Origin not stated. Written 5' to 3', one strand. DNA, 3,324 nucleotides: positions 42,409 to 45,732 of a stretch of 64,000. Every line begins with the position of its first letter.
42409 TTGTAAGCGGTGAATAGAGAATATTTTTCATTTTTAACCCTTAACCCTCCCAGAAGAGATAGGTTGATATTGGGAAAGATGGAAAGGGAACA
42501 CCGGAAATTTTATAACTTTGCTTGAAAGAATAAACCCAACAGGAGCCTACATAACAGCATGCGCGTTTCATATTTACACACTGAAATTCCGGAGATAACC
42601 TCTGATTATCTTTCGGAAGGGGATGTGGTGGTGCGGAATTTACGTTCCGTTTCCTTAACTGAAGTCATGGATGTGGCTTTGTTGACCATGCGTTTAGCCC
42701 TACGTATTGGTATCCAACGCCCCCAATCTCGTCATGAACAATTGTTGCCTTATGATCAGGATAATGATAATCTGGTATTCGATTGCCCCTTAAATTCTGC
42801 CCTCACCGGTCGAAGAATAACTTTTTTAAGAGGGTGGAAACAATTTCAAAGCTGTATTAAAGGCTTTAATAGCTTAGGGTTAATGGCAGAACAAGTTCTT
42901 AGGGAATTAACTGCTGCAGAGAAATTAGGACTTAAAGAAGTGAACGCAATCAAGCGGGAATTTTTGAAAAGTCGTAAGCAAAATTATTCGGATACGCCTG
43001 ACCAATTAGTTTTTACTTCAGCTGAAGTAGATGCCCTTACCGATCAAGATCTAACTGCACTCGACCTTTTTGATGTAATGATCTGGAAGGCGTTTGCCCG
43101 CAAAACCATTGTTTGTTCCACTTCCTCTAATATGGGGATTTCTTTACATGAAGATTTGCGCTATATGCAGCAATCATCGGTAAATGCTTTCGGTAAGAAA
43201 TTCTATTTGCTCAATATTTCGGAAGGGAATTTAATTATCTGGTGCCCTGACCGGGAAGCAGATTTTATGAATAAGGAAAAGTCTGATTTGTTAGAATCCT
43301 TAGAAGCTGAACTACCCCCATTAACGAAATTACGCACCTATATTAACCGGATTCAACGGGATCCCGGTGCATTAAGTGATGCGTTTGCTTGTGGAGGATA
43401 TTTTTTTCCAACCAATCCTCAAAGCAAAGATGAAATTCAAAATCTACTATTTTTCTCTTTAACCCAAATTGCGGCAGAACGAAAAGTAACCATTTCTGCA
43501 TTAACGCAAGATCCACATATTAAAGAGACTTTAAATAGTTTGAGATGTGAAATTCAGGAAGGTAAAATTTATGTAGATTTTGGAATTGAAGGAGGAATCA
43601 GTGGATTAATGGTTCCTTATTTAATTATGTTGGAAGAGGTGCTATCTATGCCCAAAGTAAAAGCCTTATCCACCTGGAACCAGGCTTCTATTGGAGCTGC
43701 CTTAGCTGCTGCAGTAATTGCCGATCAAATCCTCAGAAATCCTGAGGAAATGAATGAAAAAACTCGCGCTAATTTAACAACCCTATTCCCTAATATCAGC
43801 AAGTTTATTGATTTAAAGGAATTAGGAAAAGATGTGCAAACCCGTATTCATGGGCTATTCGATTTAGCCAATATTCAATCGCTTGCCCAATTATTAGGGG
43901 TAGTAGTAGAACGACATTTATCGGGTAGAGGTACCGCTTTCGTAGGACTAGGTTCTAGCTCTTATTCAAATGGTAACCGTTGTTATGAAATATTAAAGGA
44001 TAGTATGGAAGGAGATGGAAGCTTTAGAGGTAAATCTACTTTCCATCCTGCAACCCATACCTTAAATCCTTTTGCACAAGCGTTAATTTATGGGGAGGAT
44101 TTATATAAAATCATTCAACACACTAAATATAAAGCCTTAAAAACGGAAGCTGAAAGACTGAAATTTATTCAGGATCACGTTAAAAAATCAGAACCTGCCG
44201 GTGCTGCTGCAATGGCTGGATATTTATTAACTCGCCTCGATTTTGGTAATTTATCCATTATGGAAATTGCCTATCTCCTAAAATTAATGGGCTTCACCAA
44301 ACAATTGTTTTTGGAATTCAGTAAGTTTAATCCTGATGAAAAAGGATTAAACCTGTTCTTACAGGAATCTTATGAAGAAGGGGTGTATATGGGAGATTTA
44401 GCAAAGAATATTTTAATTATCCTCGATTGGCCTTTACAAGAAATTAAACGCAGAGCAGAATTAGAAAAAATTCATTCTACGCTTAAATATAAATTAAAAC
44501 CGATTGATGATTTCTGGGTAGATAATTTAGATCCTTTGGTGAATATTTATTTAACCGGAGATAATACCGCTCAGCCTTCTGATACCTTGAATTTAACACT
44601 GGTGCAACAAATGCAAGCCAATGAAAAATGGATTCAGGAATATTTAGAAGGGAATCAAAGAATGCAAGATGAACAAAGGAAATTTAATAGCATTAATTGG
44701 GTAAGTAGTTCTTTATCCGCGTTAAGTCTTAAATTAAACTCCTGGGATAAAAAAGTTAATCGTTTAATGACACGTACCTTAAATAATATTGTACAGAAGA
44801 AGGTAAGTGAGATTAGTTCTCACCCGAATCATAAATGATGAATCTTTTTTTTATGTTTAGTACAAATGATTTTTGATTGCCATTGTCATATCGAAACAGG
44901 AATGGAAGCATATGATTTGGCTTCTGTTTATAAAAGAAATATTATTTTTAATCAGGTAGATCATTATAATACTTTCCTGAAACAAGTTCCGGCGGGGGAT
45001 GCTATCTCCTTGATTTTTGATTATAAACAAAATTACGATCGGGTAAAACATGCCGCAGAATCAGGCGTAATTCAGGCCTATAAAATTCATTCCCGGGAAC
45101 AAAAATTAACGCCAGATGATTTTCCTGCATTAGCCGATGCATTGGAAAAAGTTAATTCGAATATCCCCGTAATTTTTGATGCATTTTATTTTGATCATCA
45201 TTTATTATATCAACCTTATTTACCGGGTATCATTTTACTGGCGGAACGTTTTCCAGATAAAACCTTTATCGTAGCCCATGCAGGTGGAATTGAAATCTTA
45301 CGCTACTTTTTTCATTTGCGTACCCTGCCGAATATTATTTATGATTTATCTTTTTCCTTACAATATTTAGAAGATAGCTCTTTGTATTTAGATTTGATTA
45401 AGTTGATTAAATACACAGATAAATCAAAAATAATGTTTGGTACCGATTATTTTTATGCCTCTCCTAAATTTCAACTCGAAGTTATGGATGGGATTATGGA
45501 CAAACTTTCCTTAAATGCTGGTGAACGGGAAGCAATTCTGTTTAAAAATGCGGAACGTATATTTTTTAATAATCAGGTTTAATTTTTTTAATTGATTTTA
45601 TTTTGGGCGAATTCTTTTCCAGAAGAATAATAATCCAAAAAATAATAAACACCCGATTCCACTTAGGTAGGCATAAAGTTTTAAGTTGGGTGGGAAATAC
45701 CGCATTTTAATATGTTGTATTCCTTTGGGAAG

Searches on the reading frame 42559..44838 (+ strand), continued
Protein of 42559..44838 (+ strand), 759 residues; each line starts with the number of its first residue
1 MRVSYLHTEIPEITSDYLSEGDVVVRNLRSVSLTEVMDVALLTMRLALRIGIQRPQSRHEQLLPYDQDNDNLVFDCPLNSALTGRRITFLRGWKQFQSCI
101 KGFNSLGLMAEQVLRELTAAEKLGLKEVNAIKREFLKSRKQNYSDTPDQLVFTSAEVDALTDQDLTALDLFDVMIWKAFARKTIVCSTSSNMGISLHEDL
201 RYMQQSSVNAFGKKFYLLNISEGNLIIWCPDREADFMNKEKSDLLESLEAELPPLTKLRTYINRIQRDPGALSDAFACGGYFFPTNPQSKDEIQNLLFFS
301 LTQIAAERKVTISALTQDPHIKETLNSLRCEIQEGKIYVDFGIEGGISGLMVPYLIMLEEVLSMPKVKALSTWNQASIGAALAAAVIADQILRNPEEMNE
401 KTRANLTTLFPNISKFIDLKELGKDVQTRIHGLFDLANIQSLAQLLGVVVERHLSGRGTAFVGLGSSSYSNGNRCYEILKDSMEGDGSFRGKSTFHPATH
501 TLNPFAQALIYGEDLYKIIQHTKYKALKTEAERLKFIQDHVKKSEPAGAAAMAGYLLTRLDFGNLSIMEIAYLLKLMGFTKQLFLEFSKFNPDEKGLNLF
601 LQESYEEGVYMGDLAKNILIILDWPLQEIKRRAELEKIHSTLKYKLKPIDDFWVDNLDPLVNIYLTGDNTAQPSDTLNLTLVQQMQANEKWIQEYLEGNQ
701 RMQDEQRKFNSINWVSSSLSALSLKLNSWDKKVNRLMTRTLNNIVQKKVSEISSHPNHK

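Call 71: search_protein_families(library=pfam, proteins=[P0388, P0395, P0399, P0406, P0407, P0410, P0415, P0416, P0421, P0452], max_evalue=0.01)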
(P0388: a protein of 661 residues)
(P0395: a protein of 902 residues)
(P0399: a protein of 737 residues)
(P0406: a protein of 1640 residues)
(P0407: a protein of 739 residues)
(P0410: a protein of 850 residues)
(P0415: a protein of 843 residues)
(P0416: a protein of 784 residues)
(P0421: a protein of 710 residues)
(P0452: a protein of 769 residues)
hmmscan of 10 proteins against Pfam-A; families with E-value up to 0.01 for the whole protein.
P0388 (661 aa): 1 family
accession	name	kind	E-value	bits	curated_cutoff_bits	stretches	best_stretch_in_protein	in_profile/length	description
PF08823.16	PG_binding_2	-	0.0077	16.9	21.1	0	76-110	27-72/74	Putative peptidoglycan binding domain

P0395 (902 aa): 0 families

P0399 (737 aa): 0 families

P0406 (1640 aa): 3 families
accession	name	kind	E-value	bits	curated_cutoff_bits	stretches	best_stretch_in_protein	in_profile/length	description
PF01645.23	Glu_synthase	-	1.6e-63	215.5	20.4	1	1026-1314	69-362/369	Conserved region in glutamate synthase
PF04898.20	Glu_syn_central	-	1.2e-27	97.4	22.8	1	648-891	5-277/277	Glutamate synthase central domain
PF01493.24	GXGXG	-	2.1e-19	70.3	32.5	1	1396-1527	31-170/190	GXGXG motif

P0407 (739 aa): 0 families

P0410 (850 aa): 0 families

P0415 (843 aa): 0 families

P0416 (784 aa): 0 families

P0421 (710 aa): 0 families

P0452 (769 aa): 0 families

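Call 74: search_protein_families(library=pfam, proteins=[L014:12907-14706:-, L023:12209-12907:+, L023:10633-11400:+, L027:12609-12944:-, L023:6302-7810:+, L027:12180-12539:+], max_evalue=0.1)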
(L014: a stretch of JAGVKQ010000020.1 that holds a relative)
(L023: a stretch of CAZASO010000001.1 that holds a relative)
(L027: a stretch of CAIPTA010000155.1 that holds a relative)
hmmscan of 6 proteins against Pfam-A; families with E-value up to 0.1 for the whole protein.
L014:12907-14706:- (599 aa): 4 families
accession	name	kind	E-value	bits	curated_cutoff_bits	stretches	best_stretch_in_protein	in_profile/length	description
PF16861.10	Carbam_trans_C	-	6.6e-64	215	27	1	408-574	1-169/170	Carbamoyltransferase C-terminus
PF02543.21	Carbam_trans_N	-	1.4e-52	179.7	24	1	8-357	2-346/346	Carbamoyltransferase N-terminus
PF22521.2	HypF_C_2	-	0.00074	19.8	27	1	281-354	163-240/241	Carbamoyltransferase, Kae1-like Domain, second subdomain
PF00814.31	TsaD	-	0.008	16.3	24.8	0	257-332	181-238/264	tRNA N6-adenosine threonylcarbamoyltransferase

L023:12209-12907:+ (232 aa): 9 families
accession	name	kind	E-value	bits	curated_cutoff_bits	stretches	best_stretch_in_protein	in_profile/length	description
PF08241.18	Methyltransf_11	-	6.9e-13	49.5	21.2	1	54-151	1-94/95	Methyltransferase domain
PF13649.12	Methyltransf_25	-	3.3e-12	47.4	27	1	53-146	1-95/97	Methyltransferase domain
PF13847.12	Methyltransf_31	-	1.1e-08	35.4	27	1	48-162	2-119/145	Methyltransferase domain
PF13489.12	Methyltransf_23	-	9.9e-06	25.8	27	1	46-159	19-123/164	Methyltransferase domain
PF08242.18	Methyltransf_12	-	3.5e-05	24.9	30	1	54-150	1-98/98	Methyltransferase domain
PF03848.20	TehB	-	0.00028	20.8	20.4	1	51-82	32-63/193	Tellurite resistance protein TehB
PF07021.18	MetW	-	0.00076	19.6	21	1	47-118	11-79/193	Methionine biosynthesis protein MetW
PF02353.26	CMAS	-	0.0046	16.8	27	1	44-102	57-116/273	Mycolic acid cyclopropane synthetase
PF03141.22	Methyltransf_29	-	0.056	12.5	23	1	52-155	120-220/506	Putative S-adenosyl-L-methionine-dependent methyltransferase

L023:10633-11400:+ (255 aa): 3 families
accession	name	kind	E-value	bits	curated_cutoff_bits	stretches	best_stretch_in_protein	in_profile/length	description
PF00551.24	Formyl_trans_N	-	1.1e-19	71.3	26.1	1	31-173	31-180/181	Formyl transferase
PF08032.17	SpoU_sub_bind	-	0.007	17.1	22.8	1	18-71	7-59/76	RNA 2'-O ribose methyltransferase substrate binding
PF21553.2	Formyl_trans_C_2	-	0.099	12.7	27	0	201-231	1-31/58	Methionyl-tRNA formyltransferase, C-terminal domain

L027:12609-12944:- (111 aa): 1 family
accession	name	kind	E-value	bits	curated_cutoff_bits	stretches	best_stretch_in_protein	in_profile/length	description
PF04247.17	SirB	-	0.0024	18.4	30.9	1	13-111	14-119/120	Invasion gene expression up-regulator, SirB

L023:6302-7810:+ (502 aa): 4 families
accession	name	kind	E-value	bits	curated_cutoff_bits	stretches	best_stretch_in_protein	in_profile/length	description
PF03372.29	Exo_endo_phos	-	2.3e-10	41.1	24.5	1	125-488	22-225/225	Endonuclease/Exonuclease/phosphatase family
PF24408.1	wHTH-Calcineurin_assc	-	0.00022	21.4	27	0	146-177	6-39/56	wHTH-Calcineurin_assc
PF22669.2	Exo_endo_phos2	-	0.0027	17.7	27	0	243-311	110-186/288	Endonuclease/Exonuclease/phosphatase family 2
PF07405.16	DUF1506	-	0.047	14.3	25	0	426-488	42-101/127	Protein of unknown function (DUF1506)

L027:12180-12539:+ (119 aa): 1 family
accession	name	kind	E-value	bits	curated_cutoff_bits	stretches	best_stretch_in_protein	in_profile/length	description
PF21726.2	DUF6862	-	0.041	14.4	24.1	1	57-79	33-55/67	Family of unknown function (DUF6862)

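Call 78: search_solved_structures(query=A1, max_evalue=10, show_alignments=4)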
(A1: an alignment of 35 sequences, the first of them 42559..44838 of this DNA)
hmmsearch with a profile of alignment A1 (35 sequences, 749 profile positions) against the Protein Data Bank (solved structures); distinct sequences matched with E-value up to 10: 1.
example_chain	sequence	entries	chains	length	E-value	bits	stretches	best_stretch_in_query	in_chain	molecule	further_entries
2c1l_A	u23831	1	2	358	1.5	10.3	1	441-483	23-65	RESTRICTION ENDONUCLEASE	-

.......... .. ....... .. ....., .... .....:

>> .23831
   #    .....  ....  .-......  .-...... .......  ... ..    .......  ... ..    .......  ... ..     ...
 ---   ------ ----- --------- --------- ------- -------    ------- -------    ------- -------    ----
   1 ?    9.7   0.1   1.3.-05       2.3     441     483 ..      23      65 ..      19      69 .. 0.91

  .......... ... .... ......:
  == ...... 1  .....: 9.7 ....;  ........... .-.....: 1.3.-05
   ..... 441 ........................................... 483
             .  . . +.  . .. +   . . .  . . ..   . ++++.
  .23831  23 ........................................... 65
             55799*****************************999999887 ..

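Call 83: search_protein_families(library=ncbifam, proteins=[L028:2929-4680:+, L012:6969-8699:+, L014:5352-7304:+, L020:14525-17386:+, L020:2717-4882:-, L012:907-2604:+, L008:20442-21953:-], max_evalue=1)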
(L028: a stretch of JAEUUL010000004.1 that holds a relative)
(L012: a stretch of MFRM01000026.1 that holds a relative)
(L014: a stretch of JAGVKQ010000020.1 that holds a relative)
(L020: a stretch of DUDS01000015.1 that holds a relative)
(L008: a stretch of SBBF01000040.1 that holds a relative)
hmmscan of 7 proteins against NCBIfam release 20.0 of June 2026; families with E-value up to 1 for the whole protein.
L028:2929-4680:+ (583 aa): 0 families

L012:6969-8699:+ (576 aa): 0 families

L014:5352-7304:+ (650 aa): 5 families
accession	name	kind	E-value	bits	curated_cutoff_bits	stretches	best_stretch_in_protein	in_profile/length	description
TIGR02521.1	type_IV_pilW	equivalog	6.9e-05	22.5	154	1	560-616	42-98/234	type IV pilus biogenesis/stability protein PilW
NF002725.1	PRK02603.1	equivalog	0.045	13.7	143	1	517-569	75-126/173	photosystem I assembly protein Ycf3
TIGR02917.1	PEP_TPR_lipo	equivalog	0.059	11.2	312.2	1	537-605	216-283/899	XrtA/PEP-CTERM system TPR-repeat protein PrsT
NF033762.1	social_mot_Tgl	equivalog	0.061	12.7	225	1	525-607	147-228/252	social motility TPR repeat lipoprotein Tgl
NF047558.1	TPR_END_plus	domain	0.14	12.2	32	1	517-548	2-33/56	TPR end-of-group domain-containing protein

L020:14525-17386:+ (953 aa): 0 families

L020:2717-4882:- (721 aa): 0 families

L012:907-2604:+ (565 aa): 0 families

L008:20442-21953:- (503 aa): 0 families

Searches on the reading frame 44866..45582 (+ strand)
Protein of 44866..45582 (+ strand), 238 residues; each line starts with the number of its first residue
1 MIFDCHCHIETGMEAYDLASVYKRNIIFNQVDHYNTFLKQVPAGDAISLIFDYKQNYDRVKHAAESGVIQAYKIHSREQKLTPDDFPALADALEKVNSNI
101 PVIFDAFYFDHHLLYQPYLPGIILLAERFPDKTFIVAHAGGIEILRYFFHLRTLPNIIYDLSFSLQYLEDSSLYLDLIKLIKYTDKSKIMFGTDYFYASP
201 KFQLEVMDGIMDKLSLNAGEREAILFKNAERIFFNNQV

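Call 3: search_protein_families(library=pfam, proteins=[window:44866-45582:+], max_evalue=0.01)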
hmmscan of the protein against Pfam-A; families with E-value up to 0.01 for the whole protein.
window:44866-45582:+ (238 aa): 1 family
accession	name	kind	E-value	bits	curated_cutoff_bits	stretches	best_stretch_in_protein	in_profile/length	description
PF04909.20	Amidohydro_2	-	2.5e-13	50.9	26.4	1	116-233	156-287/289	Amidohydrolase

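Call 4: search_protein_families(library=ncbifam, proteins=[window:44866-45582:+], max_evalue=0.01)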
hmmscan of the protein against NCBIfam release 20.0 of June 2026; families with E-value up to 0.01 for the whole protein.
window:44866-45582:+ (238 aa): 0 families

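Call 57: search_solved_structures(query=A4, max_evalue=1)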
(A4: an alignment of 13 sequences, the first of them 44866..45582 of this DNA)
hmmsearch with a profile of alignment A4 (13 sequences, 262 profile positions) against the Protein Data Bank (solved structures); distinct sequences matched with E-value up to 1: 23.
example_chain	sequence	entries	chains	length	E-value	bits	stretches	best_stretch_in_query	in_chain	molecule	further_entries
3cjp_A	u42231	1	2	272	2.8e-07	33.3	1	146-260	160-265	Predicted amidohydrolase, dihydroorotase family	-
3nur_A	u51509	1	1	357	0.00045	22.8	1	212-259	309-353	Amidohydrolase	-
8yt2_A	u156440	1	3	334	0.0078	18.8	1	207-260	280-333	2-amino-3-carboxymuconate 6-semialdehyde decarboxylase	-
2hbv_A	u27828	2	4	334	0.0083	18.7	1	207-260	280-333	2-amino-3-carboxymuconate 6-semialdehyde decarboxylase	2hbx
4epk_A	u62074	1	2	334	0.0089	18.6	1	207-260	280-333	2-amino-3-carboxymuconate 6-semialdehyde decarboxylase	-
4era_A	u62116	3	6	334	0.0089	18.6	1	207-260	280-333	2-amino-3-carboxymuconate 6-semialdehyde decarboxylase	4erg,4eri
6mgs_A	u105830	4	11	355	0.0098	18.4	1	207-260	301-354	2-amino-3-carboxymuconate 6-semialdehyde decarboxylase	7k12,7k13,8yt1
6mgt_A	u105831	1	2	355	0.01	18.3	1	207-260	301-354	2-amino-3-carboxymuconate 6-semialdehyde decarboxylase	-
2f6k_A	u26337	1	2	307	0.011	18.2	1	153-257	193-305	metal-dependent hydrolase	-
3ij6_A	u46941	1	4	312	0.012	18.2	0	214-258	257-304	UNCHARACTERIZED METAL-DEPENDENT HYDROLASE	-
4ifr_A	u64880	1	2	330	0.012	18.1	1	207-260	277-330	2-amino-3-carboxymuconate 6-semialdehyde decarboxylase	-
4ifk_B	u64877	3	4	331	0.012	18.1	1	207-260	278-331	2-amino-3-carboxymuconate 6-semialdehyde decarboxylase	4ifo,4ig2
4ifk_A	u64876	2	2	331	0.012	18.1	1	207-260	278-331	2-amino-3-carboxymuconate 6-semialdehyde decarboxylase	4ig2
5vn5_A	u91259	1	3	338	0.013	18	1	152-260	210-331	2,2',3-trihydroxy-3'-methoxy-5,5'-dicarboxybiphenyl meta-cleavage compound hydrolase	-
6e6i_A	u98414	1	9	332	0.015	17.9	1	152-260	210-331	2,2',3-trihydroxy-3'-methoxy-5,5'-dicarboxybiphenyl meta-cleavage compound hydrolase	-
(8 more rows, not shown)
